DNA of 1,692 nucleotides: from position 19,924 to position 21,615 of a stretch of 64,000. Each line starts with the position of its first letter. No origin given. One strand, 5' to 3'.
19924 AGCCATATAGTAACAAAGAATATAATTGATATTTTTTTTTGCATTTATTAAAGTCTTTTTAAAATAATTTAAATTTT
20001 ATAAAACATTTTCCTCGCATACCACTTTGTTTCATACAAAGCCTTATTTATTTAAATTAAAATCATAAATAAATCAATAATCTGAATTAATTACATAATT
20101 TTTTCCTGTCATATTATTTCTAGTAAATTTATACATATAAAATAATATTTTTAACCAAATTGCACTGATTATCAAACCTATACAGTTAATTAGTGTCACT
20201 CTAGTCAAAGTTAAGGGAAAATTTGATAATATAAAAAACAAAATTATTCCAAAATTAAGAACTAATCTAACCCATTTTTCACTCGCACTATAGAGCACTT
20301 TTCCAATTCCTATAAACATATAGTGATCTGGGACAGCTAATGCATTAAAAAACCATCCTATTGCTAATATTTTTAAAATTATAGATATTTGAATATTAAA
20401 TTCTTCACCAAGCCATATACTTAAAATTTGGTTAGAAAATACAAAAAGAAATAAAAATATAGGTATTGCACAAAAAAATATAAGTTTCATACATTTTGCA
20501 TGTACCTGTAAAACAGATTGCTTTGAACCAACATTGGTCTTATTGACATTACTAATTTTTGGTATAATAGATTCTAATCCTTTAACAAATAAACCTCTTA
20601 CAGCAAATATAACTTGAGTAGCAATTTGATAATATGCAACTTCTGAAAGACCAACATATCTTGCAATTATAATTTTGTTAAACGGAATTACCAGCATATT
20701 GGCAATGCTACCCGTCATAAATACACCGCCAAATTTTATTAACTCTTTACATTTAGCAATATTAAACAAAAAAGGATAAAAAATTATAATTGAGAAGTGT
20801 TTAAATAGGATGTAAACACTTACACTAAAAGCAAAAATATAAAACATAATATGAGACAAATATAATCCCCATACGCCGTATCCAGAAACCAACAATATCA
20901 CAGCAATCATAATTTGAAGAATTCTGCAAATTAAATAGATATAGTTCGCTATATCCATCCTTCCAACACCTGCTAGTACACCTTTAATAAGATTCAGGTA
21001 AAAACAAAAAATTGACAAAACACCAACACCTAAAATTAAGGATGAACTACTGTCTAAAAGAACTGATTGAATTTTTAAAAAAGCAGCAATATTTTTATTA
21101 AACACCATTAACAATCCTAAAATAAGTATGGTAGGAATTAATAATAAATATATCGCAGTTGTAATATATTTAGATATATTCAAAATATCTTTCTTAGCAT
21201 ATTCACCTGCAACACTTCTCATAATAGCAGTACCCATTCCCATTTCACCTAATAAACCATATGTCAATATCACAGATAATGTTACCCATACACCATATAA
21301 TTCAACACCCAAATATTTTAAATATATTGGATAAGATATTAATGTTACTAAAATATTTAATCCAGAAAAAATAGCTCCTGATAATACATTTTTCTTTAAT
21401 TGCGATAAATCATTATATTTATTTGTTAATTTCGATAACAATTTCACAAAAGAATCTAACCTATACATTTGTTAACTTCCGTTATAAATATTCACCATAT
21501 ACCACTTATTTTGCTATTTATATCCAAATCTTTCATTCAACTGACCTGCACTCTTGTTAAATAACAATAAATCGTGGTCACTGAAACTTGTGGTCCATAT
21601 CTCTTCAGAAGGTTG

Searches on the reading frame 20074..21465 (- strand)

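Call 24: search_protein_families(library=ncbifam, proteins=[window:20074-21465:-], max_evalue=0.000001)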
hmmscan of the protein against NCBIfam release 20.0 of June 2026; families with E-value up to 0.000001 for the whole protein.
window:20074-21465:- (463 aa): 1 family
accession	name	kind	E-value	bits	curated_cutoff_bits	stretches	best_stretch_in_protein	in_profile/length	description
TIGR00797.1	matE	subfamily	1.4e-10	40.7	147.4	1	50-414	22-385/396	MATE family efflux transporter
